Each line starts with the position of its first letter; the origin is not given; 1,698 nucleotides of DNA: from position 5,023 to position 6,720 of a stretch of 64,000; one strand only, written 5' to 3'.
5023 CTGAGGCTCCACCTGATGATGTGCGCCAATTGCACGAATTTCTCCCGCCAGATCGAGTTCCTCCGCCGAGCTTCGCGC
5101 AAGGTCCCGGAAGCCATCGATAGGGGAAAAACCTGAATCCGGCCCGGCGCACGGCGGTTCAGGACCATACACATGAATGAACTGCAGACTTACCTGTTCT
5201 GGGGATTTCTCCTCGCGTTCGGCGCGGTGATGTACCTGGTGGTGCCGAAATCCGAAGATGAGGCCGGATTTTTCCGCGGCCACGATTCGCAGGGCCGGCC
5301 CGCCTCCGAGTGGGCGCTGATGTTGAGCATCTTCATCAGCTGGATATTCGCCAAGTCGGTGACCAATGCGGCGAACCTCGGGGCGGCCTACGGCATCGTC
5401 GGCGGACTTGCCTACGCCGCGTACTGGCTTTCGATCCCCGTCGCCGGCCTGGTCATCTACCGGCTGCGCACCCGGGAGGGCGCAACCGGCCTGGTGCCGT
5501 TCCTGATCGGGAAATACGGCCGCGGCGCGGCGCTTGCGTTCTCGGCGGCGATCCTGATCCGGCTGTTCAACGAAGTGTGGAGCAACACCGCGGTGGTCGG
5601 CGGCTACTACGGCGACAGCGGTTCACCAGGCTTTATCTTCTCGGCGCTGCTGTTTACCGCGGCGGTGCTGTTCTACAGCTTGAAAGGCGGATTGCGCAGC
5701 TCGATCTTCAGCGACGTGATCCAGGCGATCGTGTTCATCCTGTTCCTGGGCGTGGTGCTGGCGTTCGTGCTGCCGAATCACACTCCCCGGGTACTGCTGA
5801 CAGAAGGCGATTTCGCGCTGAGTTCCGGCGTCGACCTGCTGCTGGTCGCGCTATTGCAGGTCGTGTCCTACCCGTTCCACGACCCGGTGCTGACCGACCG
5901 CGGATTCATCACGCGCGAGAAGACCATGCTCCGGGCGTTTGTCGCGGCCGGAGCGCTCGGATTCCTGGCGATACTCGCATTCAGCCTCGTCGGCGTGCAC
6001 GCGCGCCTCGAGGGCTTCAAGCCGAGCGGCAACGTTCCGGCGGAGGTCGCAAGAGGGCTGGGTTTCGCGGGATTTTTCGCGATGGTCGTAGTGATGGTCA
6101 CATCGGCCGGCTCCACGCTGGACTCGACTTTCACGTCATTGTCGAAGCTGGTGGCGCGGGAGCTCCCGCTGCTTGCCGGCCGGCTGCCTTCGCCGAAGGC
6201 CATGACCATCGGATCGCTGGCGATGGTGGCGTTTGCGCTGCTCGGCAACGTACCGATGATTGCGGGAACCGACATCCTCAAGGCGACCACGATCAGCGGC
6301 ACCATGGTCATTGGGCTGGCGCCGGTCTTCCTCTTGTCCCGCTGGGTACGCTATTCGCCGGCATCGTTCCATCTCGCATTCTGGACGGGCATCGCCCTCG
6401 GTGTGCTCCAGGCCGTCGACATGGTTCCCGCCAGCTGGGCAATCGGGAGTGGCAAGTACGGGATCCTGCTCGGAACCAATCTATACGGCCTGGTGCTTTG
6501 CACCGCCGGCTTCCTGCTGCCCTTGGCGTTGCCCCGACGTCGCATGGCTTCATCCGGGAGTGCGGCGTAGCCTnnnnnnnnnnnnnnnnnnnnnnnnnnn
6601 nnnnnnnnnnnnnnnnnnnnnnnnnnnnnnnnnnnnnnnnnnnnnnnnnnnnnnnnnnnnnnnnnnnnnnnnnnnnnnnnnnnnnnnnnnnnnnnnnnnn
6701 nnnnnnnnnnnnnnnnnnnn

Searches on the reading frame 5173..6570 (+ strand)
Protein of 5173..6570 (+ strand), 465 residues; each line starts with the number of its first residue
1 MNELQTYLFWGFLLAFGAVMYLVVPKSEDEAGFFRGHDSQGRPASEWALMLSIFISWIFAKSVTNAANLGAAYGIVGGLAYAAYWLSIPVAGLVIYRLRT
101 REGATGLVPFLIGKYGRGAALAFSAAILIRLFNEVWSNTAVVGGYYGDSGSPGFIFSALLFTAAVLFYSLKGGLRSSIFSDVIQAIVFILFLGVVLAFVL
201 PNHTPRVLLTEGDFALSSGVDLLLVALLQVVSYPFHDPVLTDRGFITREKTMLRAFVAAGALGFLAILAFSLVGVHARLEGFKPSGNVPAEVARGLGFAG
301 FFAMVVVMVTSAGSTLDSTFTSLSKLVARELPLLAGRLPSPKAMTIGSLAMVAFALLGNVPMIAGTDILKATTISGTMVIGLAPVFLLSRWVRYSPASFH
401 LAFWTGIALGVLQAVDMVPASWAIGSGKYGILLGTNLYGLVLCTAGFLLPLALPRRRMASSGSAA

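Call 50: search_protein_families(library=pfam, proteins=[window:5173-6570:+], max_evalue=0.001)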
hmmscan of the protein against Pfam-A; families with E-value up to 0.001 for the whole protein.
window:5173-6570:+ (465 aa): 1 family
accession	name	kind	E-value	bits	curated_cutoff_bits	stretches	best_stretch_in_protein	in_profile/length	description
PF00474.23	SSF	-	7.1e-05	22.3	22.8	1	41-200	5-166/406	Sodium:solute symporter family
